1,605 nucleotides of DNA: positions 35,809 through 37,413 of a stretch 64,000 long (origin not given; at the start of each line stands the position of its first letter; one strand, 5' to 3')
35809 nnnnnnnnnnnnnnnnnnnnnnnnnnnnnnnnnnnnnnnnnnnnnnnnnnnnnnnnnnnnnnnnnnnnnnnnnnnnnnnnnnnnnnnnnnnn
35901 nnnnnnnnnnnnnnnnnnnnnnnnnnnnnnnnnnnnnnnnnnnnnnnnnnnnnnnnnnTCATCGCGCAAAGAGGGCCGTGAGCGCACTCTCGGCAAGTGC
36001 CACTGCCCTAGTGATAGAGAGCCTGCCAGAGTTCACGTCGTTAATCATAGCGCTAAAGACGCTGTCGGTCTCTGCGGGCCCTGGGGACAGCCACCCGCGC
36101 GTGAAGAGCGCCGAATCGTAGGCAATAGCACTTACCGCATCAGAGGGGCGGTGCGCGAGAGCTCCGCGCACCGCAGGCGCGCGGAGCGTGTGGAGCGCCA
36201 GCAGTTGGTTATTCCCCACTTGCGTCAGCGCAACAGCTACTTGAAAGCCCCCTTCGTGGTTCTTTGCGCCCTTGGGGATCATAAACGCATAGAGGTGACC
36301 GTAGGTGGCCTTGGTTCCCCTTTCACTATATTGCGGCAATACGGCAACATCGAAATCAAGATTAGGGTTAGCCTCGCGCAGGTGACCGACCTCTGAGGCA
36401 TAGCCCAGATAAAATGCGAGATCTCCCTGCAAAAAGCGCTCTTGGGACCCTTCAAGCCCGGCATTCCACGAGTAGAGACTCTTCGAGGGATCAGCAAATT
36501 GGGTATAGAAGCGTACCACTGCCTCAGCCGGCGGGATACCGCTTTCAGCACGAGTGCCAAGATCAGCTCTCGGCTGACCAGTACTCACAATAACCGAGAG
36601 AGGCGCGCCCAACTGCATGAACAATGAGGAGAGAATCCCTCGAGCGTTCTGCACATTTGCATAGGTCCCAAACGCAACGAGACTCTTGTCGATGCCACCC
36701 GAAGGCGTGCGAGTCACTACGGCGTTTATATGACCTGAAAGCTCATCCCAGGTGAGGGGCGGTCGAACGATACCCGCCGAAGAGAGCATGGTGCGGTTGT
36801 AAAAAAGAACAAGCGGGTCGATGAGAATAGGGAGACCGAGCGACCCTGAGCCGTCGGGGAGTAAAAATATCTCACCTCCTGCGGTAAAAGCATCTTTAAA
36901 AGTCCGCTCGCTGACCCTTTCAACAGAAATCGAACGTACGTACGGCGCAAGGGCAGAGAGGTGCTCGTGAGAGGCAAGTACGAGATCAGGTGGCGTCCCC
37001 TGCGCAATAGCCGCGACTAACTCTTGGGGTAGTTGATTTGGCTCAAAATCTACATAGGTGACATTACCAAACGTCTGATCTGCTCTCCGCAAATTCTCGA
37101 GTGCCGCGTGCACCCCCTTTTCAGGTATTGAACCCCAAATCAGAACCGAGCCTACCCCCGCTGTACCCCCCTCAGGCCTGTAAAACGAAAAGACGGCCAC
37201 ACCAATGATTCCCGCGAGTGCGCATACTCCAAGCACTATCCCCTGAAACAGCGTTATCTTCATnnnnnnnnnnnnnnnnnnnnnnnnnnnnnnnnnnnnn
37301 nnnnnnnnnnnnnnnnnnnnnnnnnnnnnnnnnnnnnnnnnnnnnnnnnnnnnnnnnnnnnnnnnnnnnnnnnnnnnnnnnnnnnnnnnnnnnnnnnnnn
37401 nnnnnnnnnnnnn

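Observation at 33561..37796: Eight-gene minus-strand operon: SAM methyltransferase, anchored solute-binding-like protein, then six tandem paralogous pilin-like proteins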

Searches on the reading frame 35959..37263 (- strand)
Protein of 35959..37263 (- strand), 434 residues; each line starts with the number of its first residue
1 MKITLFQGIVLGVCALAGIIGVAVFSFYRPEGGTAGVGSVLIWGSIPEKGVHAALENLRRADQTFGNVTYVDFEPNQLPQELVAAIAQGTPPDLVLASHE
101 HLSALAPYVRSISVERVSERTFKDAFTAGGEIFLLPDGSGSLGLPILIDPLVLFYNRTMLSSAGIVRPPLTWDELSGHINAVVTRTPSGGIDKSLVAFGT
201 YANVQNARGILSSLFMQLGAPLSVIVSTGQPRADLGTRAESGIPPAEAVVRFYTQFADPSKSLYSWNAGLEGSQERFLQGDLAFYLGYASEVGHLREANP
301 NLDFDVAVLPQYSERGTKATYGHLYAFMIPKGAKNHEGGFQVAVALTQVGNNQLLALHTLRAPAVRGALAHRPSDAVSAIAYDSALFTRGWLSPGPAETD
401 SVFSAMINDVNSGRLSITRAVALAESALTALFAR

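Call 3: search_protein_families(library=pfam, proteins=[window:35959-37263:-], max_evalue=1)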
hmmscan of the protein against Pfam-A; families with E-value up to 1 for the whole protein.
window:35959-37263:- (434 aa): 2 families
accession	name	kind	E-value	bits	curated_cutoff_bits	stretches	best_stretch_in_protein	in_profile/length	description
PF13416.11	SBP_bac_8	-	7e-17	62.6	27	1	68-365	14-262/279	Bacterial extracellular solute-binding protein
PF01547.30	SBP_bac_1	-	7.7e-13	49.5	26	1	67-344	25-298/307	Bacterial extracellular solute-binding protein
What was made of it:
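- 35959..37263 (-): N-terminally membrane-anchored MalE-like (oligosaccharide-type) solute-binding protein, with no cognate ABC permease or ATPase nearby. SBP_bac_8 62.6 bits and SBP_bac_1 49.5 bits (call 3).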

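Call 6: search_protein_families(library=ncbifam, proteins=[window:35959-37263:-], max_evalue=0.1)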
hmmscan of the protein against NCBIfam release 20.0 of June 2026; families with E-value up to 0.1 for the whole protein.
window:35959-37263:- (434 aa): 2 families
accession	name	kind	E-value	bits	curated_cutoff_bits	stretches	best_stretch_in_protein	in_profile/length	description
TIGR03850.1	bind_CPR_0540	equivalog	0.00059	18.6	299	1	144-175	154-184/437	carbohydrate ABC transporter substrate-binding protein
NF007011.0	PRK09474.1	equivalog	0.0014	17.5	291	1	38-176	31-159/396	maltose/maltodextrin ABC transporter substrate-binding protein MalE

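Call 10: find_related_loci(query=window:35959-37263:-, collection=genome_contigs, flank=10000)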
Query window:35959-37263:- (434 aa) in genome_contigs; peptide patterns used: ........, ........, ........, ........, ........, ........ (x = any residue, [..] = any of these).
211 stretches matched a pattern; 157 encode a relative of the query (tblastn E <= 1e-3); the best 80 are kept; 80 distinct loci.
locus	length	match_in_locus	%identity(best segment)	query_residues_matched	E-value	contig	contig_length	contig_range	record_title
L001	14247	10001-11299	52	1-432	8e-140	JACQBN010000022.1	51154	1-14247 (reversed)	MAG: Candidatus Kaiserbacteria bacterium isolate NC_groundwater_943_Pr1_S-0.2um_59_21 Montesol18-Sp2_coassembly_scaffold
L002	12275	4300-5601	50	1-434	2e-131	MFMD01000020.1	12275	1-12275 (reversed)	MAG: Candidatus Kaiserbacteria bacterium RIFCSPLOWO2_01_FULL_55_19 rifcsplowo2_01_scaffold_35761, whole genome shotgun s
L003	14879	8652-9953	49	1-434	1e-130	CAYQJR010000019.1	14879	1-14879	MAG TPA_asm: uncultured Candidatus Saccharibacteria bacterium isolate SRP136066_co1_416 genome assembly, contig: NODE_44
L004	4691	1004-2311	50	1-434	3e-132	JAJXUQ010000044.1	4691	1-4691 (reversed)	MAG: bacterium isolate BP5.bin105 NODE_37470_length_4691_cov_1.192156, whole genome shotgun sequence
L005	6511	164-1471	50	1-434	7e-131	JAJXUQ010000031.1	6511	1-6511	MAG: bacterium isolate BP5.bin105 NODE_22829_length_6511_cov_2.092419, whole genome shotgun sequence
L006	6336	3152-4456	49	1-434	3e-130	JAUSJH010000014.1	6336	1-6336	MAG: bacterium isolate E14_metabat.bin.296 E14_k141_114953, whole genome shotgun sequence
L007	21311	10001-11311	48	1-430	9e-130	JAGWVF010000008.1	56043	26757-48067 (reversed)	MAG: Patescibacteria group bacterium isolate REEB413 contig-150_423, whole genome shotgun sequence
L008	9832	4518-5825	48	1-434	2e-129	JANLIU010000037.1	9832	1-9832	MAG: Candidatus Parcubacteria bacterium isolate S40-23 k99_292863, whole genome shotgun sequence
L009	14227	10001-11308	48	1-434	3e-129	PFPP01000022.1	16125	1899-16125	MAG: Candidatus Kaiserbacteria bacterium CG_4_10_14_0_2_um_filter_50_16 CG_4_10_14_0.2_scaffold_1584_c, whole genome sho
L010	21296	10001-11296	48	1-434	2e-128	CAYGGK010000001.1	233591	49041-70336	MAG TPA_asm: uncultured Candidatus Saccharibacteria bacterium isolate ERP113451_co3_264 genome assembly, contig: NODE_5_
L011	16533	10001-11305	49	1-434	2e-128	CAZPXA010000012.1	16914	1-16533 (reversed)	MAG TPA_asm: uncultured Candidatus Saccharibacteria bacterium isolate binchicken_co134_412 genome assembly, contig: NODE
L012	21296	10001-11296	49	1-434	4e-128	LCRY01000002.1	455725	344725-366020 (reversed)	MAG: Parcubacteria group bacterium GW2011_GWA1_56_13 UY93_C0002, whole genome shotgun sequence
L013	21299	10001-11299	48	1-432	1e-127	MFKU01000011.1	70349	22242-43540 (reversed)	MAG: Candidatus Kaiserbacteria bacterium RIFCSPHIGHO2_01_FULL_53_31 rifcsphigho2_01_scaffold_3496, whole genome shotgun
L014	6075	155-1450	50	2-432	1e-127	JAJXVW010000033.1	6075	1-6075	MAG: bacterium isolate BP5.bin47 NODE_25359_length_6075_cov_1.003531, whole genome shotgun sequence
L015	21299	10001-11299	48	2-434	1e-126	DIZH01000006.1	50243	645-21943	MAG TPA_asm: Patescibacteria group bacterium UBA6033 UBA6033_contig_686, whole genome shotgun sequence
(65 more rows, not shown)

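Call 24: find_homologous_proteins(query=window:35959-37263:-, max_evalue=0.00001)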
Query window:35959-37263:- (434 aa): 297 proteins with E <= 0.00001 among 8000 candidates; the best 120 are listed.
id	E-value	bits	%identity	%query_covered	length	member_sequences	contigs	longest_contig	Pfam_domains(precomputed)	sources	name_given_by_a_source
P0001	2.2e-283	958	100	100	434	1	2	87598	PF13416.12,PF01547.31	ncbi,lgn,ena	-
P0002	1.0e-142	494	55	100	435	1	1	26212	PF13416.12,PF01547.31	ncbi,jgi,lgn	jgi:ABC-type glycerol-3-phosphate transport system substrate-binding protein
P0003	1.0e-136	474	54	100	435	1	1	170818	PF13416.12,PF01547.31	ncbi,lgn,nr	ncbi:MAG: extracellular solute-binding protein [bacterium]|nr:extracellular solute-binding protein [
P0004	2.4e-135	470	54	100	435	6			PF13416.12,PF01547.31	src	-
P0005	2.4e-133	463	51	96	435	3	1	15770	PF13416.12,PF01547.31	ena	-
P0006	3.6e-131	456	52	100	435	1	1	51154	PF13416.12,PF01547.31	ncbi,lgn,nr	ncbi:extracellular solute-binding protein [Candidatus Kaiserbacteria bacterium]|nr:extracellular sol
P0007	3.7e-131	456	51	100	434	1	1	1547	PF13416.12,PF01547.31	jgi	jgi:ABC-type glycerol-3-phosphate transport system substrate-binding protein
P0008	2.8e-129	450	50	100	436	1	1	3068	PF13416.12,PF01547.31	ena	-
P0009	3.6e-129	450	50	100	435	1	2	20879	PF13416.12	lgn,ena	-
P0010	1.5e-127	444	50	100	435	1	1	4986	PF13416.12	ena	-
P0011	2.5e-127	444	51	100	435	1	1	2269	PF13416.12,PF01547.31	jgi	jgi:maltose-binding protein MalE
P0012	5.0e-127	443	50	100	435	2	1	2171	PF01547.31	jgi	jgi:ABC-type glycerol-3-phosphate transport system substrate-binding protein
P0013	6.3e-127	442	50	100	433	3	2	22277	PF13416.12,PF01547.31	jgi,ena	-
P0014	7.1e-127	442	51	100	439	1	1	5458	PF13416.12,PF01547.31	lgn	-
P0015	1.6e-126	441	50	100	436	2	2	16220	PF13416.12,PF01547.31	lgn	-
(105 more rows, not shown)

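Call 25: search_solved_structures(query=window:35959-37263:-, max_evalue=0.001)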
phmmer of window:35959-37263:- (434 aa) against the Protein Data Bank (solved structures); distinct sequences matched with E-value up to 0.001: 2.
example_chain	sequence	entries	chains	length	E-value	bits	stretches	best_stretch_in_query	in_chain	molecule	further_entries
4r9f_A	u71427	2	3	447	2.4e-06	30.1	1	82-337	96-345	MBP1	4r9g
5u2p_A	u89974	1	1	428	0.00063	22.1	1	67-179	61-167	Sugar ABC transporter substrate-binding protein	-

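Call 47: find_encoding_contigs(protein=P0001, flank=10000, max_places=3)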
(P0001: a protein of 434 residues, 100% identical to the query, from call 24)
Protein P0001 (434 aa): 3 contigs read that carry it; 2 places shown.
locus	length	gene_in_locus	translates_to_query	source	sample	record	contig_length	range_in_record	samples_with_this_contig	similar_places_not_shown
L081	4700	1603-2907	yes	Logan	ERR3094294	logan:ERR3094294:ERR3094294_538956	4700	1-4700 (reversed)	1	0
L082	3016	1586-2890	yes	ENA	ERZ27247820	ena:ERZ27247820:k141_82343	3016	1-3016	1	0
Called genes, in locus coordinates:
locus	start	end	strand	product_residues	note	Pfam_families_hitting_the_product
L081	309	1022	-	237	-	PF05875:Ceramidase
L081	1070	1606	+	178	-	PF01135:PCMT (weak), PF01209:Ubie_methyltran, PF01269:Fibrillarin (weak), PF13489:Methyltransf_23 (weak), PF13847:Methyltransf_31, PF08241:Methyltransf_11, PF08242:Methyltransf_12, PF13649:Methyltransf_25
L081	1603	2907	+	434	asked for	PF01547:SBP_bac_1, PF13416:SBP_bac_8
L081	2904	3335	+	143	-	PF04956:TrbC (faint), PF18895:T4SS_pilin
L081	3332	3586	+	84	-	PF18895:T4SS_pilin (weak)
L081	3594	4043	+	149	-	PF18895:T4SS_pilin (weak)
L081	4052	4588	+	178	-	PF18895:T4SS_pilin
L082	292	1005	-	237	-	PF05875:Ceramidase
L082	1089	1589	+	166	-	PF01135:PCMT (weak), PF01209:Ubie_methyltran, PF01269:Fibrillarin (weak), PF13847:Methyltransf_31, PF08241:Methyltransf_11, PF08242:Methyltransf_12, PF13649:Methyltransf_25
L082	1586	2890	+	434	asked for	PF01547:SBP_bac_1, PF13416:SBP_bac_8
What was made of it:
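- Checked: Junctions are 4-nt overlaps (MT/SBP, SBP/p1, p1/p2) or gaps of 7, 8, 70 and 2 nt. Independent gene calls in public assemblies of the same organism give the same lengths for the six genes those contigs reach: 178, 434, 143, 84, 149, 178 aa (call 47).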

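Call 59: predict_structure(alignment_id=A2)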
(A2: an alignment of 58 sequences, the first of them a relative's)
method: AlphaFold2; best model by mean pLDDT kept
length: 434 residues; sequences in the alignment: 58
mean_pLDDT: 87.1   pTM: 0.86
mean pLDDT of the five models: 87.1, 85.7, 83.0, 62.6, 54.2
residues with pLDDT >= 90: 287; 70-90: 92; 50-70: 31; < 50: 24
segments of 3 or more residues with pLDDT < 50: 20-34, 267-269
pLDDT, mean of each block of 10 residues (from residue 1): 61 53 42 63 95 93 92 93 96 97 93 93 92 90 97 96 91 86 78 79 89 93 86 89 90 75 51 88 94 95 95 82 97 96 95 95 95 92 94 91 94 93 96 88
secondary structure, 60 per line:
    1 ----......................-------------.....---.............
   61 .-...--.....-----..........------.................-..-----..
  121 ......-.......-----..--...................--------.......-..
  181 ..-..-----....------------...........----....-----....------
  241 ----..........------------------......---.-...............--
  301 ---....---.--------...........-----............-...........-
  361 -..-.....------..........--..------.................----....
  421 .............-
elements in order: H5-26 E40-44 H48-61 E68-72 H78-87 E94-98 H99-108 H119-125 H128-133 E144-156 H157-162 H172-177 H179-182 E191-194 H207-217 E222-225 E231-234 H245-254 H273-278 E284-288 H289-298 E304-307 E320-330 H336-347 H349-359 H366-369 H376-385 H396-412 H417-433
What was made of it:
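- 35959..37263 (-): AF2 model pLDDT 87 shows helix 5-26, a disordered tether 27-39, then the SBP fold (call 59).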
